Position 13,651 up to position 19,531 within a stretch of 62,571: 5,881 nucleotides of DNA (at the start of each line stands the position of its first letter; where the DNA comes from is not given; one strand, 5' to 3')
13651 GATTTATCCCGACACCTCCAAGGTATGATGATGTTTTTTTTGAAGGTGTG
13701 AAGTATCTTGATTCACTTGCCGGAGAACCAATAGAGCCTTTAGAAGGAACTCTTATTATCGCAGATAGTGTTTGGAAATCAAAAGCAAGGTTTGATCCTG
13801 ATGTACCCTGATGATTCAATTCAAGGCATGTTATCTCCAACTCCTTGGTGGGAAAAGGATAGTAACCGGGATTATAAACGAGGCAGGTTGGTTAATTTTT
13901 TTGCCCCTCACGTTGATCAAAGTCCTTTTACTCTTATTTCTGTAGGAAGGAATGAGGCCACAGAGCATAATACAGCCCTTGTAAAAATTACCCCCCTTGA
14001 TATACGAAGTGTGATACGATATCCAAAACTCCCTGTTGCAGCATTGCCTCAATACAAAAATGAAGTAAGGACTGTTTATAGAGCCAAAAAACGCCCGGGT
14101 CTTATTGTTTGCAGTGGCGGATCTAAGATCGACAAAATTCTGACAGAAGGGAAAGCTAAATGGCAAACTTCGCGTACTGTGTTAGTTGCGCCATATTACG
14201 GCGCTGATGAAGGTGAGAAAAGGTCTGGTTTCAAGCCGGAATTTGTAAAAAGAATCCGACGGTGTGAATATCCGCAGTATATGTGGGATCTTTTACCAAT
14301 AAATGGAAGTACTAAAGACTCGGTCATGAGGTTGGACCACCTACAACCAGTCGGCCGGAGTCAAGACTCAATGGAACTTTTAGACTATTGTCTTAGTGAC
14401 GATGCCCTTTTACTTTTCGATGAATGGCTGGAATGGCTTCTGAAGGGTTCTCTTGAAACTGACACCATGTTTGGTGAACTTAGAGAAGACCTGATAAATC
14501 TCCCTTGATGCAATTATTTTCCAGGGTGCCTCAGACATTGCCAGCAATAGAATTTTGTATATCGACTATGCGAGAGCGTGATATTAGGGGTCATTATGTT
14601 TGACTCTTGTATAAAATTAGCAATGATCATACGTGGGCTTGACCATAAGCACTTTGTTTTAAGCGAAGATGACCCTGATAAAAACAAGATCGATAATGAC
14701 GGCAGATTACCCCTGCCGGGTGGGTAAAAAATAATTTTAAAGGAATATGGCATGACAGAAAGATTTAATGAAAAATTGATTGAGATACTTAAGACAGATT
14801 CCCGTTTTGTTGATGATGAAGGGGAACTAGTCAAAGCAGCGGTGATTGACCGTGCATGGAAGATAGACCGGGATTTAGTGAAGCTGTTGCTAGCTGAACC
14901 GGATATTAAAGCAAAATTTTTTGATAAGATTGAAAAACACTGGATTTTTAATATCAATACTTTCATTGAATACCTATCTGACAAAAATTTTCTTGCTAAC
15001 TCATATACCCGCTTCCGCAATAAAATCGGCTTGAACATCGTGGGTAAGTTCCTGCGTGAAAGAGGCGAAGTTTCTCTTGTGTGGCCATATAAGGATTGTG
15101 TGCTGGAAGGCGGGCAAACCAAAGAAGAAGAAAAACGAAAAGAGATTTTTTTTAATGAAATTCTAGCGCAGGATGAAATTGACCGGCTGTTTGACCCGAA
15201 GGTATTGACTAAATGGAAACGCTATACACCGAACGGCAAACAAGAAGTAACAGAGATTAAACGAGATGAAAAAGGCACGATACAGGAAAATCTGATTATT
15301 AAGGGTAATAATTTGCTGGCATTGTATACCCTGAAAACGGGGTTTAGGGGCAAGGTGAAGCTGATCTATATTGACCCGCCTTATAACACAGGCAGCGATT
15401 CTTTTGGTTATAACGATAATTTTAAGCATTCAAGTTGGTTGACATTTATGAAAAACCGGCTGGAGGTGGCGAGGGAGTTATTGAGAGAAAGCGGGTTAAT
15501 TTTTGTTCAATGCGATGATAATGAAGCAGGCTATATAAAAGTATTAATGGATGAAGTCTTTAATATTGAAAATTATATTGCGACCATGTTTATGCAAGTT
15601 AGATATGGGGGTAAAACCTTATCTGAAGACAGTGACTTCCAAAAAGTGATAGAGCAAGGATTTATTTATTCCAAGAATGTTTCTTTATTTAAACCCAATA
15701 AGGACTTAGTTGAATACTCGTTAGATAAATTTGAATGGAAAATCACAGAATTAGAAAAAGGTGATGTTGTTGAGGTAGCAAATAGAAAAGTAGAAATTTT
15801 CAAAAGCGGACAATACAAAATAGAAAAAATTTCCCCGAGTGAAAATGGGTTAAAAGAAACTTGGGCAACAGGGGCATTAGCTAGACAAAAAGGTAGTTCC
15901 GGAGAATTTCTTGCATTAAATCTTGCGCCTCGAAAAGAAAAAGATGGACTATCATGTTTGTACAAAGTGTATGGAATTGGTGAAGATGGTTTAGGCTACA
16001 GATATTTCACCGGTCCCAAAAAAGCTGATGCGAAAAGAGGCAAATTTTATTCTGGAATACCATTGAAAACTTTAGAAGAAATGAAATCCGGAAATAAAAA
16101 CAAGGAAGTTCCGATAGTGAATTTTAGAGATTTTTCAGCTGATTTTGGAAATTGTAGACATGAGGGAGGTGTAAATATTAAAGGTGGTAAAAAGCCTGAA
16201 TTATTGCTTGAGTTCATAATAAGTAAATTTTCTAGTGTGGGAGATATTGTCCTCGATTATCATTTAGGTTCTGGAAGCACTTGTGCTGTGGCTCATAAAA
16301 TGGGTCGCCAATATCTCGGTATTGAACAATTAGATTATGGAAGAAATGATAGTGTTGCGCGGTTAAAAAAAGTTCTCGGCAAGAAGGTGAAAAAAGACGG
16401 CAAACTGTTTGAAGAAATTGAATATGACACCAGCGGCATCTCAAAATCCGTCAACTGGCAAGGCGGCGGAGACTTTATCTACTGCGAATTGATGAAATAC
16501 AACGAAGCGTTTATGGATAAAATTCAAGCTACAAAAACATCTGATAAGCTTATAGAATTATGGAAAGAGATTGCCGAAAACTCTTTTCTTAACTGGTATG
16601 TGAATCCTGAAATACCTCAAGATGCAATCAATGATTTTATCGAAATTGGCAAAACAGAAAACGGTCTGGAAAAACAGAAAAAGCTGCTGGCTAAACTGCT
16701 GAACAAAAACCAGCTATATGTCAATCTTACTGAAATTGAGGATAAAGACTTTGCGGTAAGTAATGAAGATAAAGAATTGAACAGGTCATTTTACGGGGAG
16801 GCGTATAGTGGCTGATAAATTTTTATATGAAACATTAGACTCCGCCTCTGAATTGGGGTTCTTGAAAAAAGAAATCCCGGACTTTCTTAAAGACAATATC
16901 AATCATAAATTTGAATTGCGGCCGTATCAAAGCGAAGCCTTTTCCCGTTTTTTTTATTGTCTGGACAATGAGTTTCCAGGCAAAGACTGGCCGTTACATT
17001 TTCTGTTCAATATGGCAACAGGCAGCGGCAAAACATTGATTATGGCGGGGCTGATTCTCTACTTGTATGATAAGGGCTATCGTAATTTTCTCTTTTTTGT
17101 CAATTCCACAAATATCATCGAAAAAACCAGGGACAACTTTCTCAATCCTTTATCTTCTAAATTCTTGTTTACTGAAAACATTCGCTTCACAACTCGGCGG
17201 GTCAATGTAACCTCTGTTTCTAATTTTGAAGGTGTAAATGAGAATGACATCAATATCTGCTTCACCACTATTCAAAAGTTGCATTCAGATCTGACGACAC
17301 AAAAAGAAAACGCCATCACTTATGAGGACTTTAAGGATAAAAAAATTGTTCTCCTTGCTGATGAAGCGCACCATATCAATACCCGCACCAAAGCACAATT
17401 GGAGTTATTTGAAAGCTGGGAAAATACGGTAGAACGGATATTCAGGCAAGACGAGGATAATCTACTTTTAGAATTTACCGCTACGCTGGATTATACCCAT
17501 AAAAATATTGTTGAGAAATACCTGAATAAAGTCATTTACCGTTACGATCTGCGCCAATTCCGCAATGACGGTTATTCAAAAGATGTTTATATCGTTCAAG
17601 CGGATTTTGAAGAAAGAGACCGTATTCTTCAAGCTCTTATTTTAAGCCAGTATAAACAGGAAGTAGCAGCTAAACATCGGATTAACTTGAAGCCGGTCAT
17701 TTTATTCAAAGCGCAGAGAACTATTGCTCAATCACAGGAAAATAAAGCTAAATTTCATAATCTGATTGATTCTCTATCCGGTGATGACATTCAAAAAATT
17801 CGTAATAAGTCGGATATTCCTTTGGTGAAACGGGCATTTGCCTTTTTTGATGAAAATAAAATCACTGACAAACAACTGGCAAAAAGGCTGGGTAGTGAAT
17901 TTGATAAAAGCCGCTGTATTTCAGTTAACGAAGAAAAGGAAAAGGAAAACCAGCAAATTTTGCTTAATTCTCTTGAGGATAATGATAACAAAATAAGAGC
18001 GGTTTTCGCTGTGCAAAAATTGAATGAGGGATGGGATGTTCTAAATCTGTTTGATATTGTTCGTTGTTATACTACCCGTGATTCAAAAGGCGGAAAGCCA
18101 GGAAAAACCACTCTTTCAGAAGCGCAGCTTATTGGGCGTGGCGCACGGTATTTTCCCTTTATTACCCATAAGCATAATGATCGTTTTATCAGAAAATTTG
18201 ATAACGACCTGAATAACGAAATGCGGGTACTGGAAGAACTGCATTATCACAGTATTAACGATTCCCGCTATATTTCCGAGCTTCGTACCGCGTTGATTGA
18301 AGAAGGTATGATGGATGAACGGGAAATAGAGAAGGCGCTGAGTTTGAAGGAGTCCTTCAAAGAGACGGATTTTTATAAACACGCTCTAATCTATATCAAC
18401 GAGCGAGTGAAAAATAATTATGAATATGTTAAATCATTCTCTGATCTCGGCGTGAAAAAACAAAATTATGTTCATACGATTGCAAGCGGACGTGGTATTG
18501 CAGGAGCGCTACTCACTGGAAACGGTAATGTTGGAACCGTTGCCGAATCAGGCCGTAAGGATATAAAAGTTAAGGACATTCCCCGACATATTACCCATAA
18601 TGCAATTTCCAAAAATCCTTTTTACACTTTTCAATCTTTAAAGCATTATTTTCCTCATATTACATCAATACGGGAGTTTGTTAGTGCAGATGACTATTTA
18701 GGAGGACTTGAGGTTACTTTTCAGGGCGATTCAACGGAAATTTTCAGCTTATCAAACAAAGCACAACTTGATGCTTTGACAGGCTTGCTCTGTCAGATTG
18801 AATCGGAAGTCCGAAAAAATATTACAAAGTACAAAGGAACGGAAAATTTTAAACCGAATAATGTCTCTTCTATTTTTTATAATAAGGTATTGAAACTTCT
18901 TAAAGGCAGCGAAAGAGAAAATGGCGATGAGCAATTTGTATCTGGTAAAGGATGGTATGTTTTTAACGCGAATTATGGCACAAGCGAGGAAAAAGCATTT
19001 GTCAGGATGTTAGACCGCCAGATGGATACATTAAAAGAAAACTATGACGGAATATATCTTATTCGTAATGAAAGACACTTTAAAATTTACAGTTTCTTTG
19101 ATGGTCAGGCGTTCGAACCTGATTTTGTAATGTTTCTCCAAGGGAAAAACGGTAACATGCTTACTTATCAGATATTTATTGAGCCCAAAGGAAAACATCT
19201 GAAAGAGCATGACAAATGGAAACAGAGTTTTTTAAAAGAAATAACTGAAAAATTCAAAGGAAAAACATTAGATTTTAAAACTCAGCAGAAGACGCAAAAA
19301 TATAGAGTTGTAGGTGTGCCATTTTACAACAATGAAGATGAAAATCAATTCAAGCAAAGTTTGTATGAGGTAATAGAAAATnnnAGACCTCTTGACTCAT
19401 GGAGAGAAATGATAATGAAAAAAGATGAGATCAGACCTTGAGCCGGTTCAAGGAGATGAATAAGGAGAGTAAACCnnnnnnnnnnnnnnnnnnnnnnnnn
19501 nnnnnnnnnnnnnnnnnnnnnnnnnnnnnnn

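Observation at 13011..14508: Panacea(DUF4065)-like antitoxin paired with a highly divergent, insertion-bearing MazF/PemK-fold protein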

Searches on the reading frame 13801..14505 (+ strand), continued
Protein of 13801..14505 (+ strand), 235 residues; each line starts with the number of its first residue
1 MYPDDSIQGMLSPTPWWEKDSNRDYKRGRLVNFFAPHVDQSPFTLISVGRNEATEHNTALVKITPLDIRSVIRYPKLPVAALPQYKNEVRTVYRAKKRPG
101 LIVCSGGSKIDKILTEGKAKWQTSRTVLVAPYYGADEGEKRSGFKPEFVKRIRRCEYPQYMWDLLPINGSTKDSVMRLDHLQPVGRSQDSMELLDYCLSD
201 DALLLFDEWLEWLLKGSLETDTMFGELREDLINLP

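Call 61: find_related_loci(query=A1, collection=viral_contigs, flank=6000)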
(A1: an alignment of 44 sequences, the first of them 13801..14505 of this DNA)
Query A1 (235 aa) in viral_contigs; peptide patterns used: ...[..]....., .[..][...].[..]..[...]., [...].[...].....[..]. (x = any residue, [..] = any of these).
34 stretches matched a pattern; 6 encode a relative of the query (tblastn E <= 1e-3); 6 distinct loci.
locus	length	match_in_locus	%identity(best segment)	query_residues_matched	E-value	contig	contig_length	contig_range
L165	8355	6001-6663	54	1-224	4e-86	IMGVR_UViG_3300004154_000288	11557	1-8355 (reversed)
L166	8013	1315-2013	51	2-234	2e-77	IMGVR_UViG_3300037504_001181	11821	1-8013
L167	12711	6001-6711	42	2-234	3e-62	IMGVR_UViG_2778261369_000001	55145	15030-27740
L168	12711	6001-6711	42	2-234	3e-62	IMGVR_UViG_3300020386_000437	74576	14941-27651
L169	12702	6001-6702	42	2-232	6e-58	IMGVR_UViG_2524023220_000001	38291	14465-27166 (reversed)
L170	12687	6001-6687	44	2-231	3e-57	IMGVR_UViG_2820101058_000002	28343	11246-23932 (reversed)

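Call 64: search_solved_structures(query=L131:830-1393:+, max_evalue=10, show_alignments=2)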
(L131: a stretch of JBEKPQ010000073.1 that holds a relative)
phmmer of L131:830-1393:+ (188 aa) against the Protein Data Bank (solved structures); distinct sequences matched with E-value up to 10: 0.

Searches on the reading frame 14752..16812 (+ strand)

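Call 3: search_protein_families(library=pfam, proteins=[window:14752-16812:+], max_evalue=1)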
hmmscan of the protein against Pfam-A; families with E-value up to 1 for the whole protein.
window:14752-16812:+ (687 aa): 4 families
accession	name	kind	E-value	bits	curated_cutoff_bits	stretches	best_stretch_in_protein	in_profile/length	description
PF01555.25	N6_N4_Mtase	-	2.2e-38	132.9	26.7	1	202-526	1-211/221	DNA methylase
PF12564.13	TypeIII_RM_meth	-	6e-18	65.4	25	1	39-94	1-56/56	Type III restriction/modification enzyme methylation subunit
PF10397.14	ADSL_C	-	0.065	14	32.7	0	33-72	31-69/79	Adenylosuccinate lyase C-terminus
PF01996.21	F420_ligase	-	0.089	12.7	25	1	311-367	5-61/218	F420-0:Gamma-glutamyl ligase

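Call 4: search_protein_families(library=padloc, proteins=[window:14752-16812:+], max_evalue=1)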
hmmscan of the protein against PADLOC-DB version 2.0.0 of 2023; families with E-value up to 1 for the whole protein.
window:14752-16812:+ (687 aa): 49 families (the best 25 are shown)
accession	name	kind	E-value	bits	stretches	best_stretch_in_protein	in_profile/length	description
PDLC03635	MTase_III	-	1.6e-173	577.1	2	128-681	167-700/708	Type III methyltransferase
PDLC03636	MTase_III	-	1.8e-64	216.5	2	168-317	35-182/575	Type III methyltransferase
PDLC03638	MTase_III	-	1.4e-50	170.5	1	135-616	340-743/816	Type III methyltransferase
PDLC03644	MTase_III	-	3.3e-49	166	2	178-327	37-206/542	Type III methyltransferase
PDLC03634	MTase_III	-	2.5e-38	130.3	3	226-329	170-272/621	Type III methyltransferase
PDLC03641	MTase_III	-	5.2e-38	129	2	226-513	181-427/657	Type III methyltransferase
PDLC03354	MTase_II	-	9.1e-29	98.7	2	177-309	58-207/425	Type II methyltransferase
PDLC03642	MTase_III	-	7e-28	95.6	1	179-315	82-223/528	Type III methyltransferase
PDLC03633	MTase_III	-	1.1e-26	91.6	3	479-559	294-373/616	Type III methyltransferase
PDLC03639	MTase_III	-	4.5e-24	82.7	2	175-286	83-200/639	Type III methyltransferase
PDLC03640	MTase_III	-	1.4e-23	81.1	2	175-225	39-89/654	Type III methyltransferase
PDLC03300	MTase_II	-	1.6e-23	81.3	3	220-289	79-146/302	Type II methyltransferase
PDLC03646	MTase_III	-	4.6e-22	75.7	2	180-305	472-599/1057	Type III methyltransferase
PDLC03637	MTase_III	-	1.5e-21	74.6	1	178-285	120-242/513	Type III methyltransferase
PDLC03339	MTase_II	-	1.1e-19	68.5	2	179-279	3-110/399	Type II methyltransferase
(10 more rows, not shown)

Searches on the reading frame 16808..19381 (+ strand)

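Call 3: search_protein_families(library=pfam, proteins=[window:16808-19381:+], max_evalue=1)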
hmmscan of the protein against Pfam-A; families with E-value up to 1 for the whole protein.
window:16808-19381:+ (858 aa): 4 families
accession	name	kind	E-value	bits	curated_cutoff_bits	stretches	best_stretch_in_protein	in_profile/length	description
PF04851.21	ResIII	-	5.1e-32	111.5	22.5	1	34-227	1-162/164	Type III restriction enzyme, res subunit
PF00270.35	DEAD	-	2.4e-07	31.1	26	1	66-230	18-163/167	DEAD/DEAH box helicase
PF20720.3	nSTAND3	-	0.045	13.9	27.2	1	71-108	26-61/155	Novel STAND NTPase 3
PF01656.29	CbiA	-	0.62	10.5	25.4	1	67-96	4-33/125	CobQ/CobB/MinD/ParA nucleotide binding domain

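Call 4: search_protein_families(library=padloc, proteins=[window:16808-19381:+], max_evalue=1)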
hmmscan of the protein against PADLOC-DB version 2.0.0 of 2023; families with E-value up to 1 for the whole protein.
window:16808-19381:+ (858 aa): 3 families
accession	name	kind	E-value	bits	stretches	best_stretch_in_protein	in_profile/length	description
PDLC03651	REase_III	-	3e-140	466.9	1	19-855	22-859/873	Type III restriction enzyme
PDLC03648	REase_III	-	9.7e-05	18.6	1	375-422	292-337/871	Type III restriction enzyme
PDLC04140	mad8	-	0.0037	14.8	1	70-207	35-129/314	mads_8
